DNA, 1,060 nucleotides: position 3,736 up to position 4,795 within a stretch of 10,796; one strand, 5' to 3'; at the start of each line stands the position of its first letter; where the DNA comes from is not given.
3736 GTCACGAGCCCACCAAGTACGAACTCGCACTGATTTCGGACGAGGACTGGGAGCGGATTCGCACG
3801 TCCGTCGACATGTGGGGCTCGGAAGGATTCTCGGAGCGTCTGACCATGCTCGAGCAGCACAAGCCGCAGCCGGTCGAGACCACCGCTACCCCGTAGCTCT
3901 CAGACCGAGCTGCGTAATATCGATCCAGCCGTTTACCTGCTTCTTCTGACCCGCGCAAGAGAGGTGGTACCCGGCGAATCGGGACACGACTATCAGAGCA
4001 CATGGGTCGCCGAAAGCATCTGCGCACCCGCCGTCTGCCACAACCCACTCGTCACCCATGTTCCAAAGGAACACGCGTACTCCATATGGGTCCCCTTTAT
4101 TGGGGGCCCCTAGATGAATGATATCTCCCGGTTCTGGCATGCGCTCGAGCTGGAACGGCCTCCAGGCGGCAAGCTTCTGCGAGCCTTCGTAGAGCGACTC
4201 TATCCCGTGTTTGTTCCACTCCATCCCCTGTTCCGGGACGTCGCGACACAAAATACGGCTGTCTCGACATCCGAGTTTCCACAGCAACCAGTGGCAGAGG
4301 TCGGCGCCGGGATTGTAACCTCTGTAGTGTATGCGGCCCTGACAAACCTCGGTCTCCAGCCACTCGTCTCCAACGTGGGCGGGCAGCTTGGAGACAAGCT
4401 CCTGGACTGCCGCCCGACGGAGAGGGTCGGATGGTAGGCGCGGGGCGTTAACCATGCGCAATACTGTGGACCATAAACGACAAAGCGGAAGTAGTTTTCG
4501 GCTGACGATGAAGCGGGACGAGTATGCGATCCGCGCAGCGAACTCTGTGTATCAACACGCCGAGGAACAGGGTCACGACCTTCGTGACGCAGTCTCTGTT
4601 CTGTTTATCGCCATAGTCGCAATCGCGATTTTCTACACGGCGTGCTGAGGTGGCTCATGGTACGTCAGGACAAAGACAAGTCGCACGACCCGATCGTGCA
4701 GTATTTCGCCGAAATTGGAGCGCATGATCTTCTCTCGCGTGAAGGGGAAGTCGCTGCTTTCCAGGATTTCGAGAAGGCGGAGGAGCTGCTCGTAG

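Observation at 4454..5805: Element-encoded RpoD-like sigma factor, translationally coupled to an upstream transmembrane microprotein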

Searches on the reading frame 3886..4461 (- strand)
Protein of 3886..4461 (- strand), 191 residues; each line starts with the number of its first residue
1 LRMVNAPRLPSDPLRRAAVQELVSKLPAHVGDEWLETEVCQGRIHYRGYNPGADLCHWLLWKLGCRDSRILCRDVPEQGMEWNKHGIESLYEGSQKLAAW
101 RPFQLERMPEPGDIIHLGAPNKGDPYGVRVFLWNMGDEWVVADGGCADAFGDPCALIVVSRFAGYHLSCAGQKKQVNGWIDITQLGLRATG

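Call 4: search_protein_families(library=pfam, proteins=[window:3886-4461:-], max_evalue=0.01)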
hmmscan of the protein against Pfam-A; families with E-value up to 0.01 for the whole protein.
window:3886-4461:- (191 aa): 0 families

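Call 13: search_protein_families(library=ncbifam, proteins=[window:3886-4461:-], max_evalue=0.01)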
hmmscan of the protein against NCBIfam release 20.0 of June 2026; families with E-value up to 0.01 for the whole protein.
window:3886-4461:- (191 aa): 0 families

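Call 29: search_protein_families(library=phrogs, proteins=[window:3886-4455:-], max_evalue=0.001)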
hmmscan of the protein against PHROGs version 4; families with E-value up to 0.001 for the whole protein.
window:3886-4455:- (189 aa): 0 families
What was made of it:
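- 3886..4455 (-): Divergent 189-aa gene whose ATG (4455-4453) overlaps the microprotein ATG (4454-4456) in a CATG. No match in Pfam, PHROGs or NCBIfam (calls 4, 13, 29).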

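Call 71: find_related_loci(query=A2, collection=viral_contigs, flank=4000)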
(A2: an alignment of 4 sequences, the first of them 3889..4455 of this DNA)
Query A2 (189 aa) in viral_contigs; peptide patterns used: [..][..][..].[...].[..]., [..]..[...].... (x = any residue, [..] = any of these).
49 stretches matched a pattern; 1 encode a relative of the query (tblastn E <= 1e-3); 1 distinct loci.
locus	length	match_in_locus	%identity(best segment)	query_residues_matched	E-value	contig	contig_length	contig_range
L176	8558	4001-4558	48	2-183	6e-58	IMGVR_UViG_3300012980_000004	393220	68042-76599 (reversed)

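Call 76: find_related_loci(query=A2, collection=genome_contigs, flank=3000)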
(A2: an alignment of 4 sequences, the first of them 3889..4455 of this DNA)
Query A2 (189 aa) in genome_contigs; peptide patterns used: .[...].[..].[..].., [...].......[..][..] (x = any residue, [..] = any of these).
24 stretches matched a pattern, but none encodes a relative of the query by tblastn (E <= 1e-3).

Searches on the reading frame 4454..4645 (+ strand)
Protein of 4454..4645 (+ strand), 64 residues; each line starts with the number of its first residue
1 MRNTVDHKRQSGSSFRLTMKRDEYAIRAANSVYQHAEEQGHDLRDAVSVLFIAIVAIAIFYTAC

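Call 13: search_protein_families(library=ncbifam, proteins=[window:4454-4645:+], max_evalue=0.01)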
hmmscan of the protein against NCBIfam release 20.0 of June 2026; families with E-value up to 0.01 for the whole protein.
window:4454-4645:+ (64 aa): 0 families

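Call 29: search_protein_families(library=phrogs, proteins=[window:4454-4645:+], max_evalue=0.001)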
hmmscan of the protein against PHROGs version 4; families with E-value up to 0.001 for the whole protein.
window:4454-4645:+ (64 aa): 0 families

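Call 48: find_homologous_proteins(query=window:4454-4645:+, max_evalue=10)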
Query seq(64 aa) (64 aa): 3 proteins with E <= 10 among 3 candidates.
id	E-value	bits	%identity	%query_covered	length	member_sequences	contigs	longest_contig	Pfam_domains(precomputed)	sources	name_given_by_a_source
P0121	7.3e-21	91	100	72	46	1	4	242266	-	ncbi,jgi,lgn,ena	jgi:hypothetical protein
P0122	1.7e-12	65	59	100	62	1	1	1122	-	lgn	-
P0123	9.6e-3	34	46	72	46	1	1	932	-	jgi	-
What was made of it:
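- Tried and rejected: Homologue search for the microprotein (call 48).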
